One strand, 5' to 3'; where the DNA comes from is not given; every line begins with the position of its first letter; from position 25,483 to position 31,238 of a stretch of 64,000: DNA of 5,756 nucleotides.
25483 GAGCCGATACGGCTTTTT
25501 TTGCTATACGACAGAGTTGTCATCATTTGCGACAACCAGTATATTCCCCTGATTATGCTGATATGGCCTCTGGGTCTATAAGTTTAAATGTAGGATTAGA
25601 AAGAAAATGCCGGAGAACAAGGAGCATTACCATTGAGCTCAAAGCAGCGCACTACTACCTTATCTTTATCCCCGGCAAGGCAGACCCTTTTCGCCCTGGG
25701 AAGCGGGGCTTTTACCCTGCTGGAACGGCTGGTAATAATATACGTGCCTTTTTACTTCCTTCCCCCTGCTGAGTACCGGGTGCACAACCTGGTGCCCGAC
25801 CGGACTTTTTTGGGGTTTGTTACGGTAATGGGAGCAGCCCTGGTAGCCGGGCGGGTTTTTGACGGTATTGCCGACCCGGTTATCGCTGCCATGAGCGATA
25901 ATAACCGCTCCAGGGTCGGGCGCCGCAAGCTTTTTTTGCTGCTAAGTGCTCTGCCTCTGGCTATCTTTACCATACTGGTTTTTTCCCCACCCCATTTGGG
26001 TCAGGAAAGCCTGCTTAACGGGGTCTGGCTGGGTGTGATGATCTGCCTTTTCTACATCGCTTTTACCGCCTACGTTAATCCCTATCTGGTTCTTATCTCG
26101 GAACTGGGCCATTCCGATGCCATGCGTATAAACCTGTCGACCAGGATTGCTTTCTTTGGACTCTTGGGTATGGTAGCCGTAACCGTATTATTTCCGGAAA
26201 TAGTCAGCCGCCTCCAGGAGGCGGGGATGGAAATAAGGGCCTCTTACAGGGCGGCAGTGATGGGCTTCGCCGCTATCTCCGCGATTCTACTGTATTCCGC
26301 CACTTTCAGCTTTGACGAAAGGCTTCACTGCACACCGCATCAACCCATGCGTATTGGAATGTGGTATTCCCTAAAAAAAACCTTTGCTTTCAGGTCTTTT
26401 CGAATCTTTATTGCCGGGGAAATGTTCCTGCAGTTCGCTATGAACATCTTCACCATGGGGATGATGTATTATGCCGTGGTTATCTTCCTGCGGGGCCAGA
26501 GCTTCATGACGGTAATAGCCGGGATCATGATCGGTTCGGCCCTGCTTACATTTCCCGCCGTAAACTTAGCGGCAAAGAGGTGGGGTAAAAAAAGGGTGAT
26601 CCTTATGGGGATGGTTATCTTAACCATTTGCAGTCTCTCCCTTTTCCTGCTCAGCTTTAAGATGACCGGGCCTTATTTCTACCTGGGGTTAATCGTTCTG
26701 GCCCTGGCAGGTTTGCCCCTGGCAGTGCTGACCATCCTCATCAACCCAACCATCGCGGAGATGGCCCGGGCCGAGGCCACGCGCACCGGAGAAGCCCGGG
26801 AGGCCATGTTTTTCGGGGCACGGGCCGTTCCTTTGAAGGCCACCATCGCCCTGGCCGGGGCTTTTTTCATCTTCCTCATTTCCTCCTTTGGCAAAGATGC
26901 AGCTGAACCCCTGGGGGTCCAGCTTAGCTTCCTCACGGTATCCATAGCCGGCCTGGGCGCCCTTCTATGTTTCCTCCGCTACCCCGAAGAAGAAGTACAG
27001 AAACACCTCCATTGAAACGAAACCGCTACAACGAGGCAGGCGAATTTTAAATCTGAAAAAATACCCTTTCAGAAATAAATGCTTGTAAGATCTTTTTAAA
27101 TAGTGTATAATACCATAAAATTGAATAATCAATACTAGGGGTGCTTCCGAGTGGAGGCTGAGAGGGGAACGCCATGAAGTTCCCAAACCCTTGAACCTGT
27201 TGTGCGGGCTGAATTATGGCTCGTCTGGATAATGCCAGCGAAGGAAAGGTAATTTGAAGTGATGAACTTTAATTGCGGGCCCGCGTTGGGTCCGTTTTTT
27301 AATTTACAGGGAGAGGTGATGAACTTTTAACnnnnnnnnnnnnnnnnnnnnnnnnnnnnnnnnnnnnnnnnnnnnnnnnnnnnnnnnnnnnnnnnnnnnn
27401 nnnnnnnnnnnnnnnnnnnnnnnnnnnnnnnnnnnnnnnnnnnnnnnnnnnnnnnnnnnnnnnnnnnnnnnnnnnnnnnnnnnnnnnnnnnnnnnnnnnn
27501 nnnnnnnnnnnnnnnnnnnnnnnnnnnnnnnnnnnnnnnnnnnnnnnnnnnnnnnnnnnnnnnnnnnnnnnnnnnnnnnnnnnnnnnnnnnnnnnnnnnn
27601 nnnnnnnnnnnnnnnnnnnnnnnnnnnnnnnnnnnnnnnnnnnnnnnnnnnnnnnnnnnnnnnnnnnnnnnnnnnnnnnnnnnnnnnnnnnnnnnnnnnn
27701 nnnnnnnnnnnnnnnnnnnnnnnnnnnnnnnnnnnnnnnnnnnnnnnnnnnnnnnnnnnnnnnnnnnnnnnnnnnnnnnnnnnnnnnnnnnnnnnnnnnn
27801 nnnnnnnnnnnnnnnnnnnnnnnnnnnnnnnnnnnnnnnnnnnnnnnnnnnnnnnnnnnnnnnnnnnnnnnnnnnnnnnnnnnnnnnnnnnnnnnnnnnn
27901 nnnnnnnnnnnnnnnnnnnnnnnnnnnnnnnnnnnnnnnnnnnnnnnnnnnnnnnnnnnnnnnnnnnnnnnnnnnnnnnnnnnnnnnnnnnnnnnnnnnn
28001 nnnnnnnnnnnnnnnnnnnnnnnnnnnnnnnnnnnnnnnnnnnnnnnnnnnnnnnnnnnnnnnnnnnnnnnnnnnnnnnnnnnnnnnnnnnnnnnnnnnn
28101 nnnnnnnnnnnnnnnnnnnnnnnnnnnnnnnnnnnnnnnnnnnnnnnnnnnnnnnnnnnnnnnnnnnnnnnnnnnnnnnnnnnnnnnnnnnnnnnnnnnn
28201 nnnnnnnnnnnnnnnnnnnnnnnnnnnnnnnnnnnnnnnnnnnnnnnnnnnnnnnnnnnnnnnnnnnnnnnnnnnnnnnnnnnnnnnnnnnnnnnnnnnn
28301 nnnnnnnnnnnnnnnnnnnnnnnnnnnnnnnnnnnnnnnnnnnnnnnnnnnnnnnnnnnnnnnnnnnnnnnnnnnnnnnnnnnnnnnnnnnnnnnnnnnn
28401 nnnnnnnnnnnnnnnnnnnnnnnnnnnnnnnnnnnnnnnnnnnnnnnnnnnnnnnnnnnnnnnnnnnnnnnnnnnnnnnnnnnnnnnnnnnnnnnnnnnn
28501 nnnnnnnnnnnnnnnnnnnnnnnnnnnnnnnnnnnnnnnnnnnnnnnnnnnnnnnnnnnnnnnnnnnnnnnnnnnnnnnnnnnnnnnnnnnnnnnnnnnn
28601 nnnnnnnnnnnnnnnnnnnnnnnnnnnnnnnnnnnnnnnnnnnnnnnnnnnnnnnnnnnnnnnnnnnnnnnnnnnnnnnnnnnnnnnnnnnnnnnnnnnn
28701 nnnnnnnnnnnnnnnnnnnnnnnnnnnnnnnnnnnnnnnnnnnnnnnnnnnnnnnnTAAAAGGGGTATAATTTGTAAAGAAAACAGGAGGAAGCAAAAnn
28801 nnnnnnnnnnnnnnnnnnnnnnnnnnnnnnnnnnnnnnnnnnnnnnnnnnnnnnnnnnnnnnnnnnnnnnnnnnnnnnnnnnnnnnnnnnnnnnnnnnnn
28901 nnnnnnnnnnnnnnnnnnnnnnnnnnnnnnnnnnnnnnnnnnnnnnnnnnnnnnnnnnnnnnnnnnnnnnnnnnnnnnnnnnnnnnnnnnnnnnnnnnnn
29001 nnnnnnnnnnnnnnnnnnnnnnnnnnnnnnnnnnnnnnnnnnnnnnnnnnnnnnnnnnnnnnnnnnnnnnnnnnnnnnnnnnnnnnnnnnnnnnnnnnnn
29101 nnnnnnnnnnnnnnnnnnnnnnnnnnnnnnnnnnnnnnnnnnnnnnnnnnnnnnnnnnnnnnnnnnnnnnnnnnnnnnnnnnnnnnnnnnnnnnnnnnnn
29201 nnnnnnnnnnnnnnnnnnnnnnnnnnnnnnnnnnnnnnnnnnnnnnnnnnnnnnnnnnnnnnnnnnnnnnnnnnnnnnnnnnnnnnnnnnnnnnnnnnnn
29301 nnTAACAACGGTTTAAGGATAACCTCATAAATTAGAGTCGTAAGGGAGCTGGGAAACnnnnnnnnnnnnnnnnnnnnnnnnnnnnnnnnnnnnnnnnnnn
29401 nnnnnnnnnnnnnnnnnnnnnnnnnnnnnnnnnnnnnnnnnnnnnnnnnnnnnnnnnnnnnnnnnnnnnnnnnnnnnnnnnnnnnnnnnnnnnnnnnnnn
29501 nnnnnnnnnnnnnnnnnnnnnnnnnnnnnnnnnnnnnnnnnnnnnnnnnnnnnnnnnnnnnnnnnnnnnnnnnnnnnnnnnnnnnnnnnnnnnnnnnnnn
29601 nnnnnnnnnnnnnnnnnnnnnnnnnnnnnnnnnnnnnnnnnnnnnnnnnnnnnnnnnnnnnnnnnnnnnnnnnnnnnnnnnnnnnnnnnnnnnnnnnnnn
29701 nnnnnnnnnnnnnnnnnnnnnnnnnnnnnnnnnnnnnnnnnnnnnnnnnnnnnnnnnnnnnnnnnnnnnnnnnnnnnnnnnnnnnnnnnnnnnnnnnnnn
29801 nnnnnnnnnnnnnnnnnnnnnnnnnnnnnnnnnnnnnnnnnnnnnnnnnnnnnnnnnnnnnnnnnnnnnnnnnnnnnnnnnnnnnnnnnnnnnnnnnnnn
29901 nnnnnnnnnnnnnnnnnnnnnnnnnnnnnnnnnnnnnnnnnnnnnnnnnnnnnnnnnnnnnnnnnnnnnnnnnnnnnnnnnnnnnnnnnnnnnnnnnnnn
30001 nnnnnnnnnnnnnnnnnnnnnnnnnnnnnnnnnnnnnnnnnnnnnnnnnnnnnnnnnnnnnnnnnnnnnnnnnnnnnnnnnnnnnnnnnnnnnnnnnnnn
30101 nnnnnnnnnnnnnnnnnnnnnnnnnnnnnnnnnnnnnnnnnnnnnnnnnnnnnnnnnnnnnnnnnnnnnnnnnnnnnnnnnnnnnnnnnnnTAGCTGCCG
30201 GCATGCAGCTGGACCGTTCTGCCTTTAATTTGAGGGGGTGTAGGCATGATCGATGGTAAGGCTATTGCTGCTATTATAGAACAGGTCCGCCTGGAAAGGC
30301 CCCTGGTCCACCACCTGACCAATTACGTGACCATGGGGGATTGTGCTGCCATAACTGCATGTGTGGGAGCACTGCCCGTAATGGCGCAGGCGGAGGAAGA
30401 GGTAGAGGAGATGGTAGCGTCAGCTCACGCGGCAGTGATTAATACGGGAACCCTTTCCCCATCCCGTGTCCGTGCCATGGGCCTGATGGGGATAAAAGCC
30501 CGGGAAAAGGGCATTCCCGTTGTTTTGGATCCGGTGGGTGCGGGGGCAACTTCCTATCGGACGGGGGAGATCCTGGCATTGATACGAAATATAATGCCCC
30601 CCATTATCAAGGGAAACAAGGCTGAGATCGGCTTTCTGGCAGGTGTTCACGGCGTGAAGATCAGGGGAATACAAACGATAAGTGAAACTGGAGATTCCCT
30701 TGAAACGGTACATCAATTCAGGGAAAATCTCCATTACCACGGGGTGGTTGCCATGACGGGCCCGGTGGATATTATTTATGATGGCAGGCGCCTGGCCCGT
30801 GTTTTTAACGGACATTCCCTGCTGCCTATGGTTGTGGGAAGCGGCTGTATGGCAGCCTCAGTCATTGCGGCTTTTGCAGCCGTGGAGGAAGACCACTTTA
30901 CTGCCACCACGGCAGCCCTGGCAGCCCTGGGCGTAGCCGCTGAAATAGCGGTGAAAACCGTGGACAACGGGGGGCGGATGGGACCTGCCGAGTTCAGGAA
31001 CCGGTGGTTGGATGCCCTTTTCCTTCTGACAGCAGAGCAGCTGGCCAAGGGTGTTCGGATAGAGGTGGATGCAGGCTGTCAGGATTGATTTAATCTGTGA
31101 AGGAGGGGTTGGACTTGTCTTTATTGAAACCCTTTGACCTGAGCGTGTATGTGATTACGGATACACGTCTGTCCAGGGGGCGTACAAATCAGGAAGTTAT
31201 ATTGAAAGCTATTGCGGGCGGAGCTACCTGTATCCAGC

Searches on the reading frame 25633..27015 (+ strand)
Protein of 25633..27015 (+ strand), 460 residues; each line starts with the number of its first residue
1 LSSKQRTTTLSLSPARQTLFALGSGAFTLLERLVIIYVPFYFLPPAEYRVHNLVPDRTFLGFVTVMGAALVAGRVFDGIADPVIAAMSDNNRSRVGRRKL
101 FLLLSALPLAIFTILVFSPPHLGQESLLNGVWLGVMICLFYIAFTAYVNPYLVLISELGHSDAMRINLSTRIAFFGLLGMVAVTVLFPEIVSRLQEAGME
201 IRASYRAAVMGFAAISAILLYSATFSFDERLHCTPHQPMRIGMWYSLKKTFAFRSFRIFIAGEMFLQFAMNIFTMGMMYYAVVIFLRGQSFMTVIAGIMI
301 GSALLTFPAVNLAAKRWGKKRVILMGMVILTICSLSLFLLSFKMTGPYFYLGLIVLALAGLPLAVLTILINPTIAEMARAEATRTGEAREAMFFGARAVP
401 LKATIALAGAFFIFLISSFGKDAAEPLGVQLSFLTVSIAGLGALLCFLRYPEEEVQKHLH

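Call 37: search_protein_families(library=pfam, proteins=[window:25633-27015:+], max_evalue=0.001)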
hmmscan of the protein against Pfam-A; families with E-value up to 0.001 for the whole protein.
window:25633-27015:+ (460 aa): 3 families
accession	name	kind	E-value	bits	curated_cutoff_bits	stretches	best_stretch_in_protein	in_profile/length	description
PF13347.12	MFS_2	-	4.1e-52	177.6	27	1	64-448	33-415/427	MFS/sugar transport protein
PF07690.21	MFS_1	-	7.7e-13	48.5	33.4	2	64-382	32-327/347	Major Facilitator Superfamily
PF00083.30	Sugar_tr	-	0.00012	21.5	22.3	1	93-221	312-434/452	Sugar (and other) transporter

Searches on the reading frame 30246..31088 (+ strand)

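Call 50: search_protein_families(library=pfam, proteins=[window:30246-31088:+], max_evalue=0.001)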
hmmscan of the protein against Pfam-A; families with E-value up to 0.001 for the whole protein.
window:30246-31088:+ (280 aa): 2 families
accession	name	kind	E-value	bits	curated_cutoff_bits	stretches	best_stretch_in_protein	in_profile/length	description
PF02110.20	HK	-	2.9e-64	217.3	27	1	11-264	1-247/247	Hydroxyethylthiazole kinase family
PF08543.17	Phos_pyr_kin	-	8e-07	29.1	27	1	50-233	49-233/246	Phosphomethylpyrimidine kinase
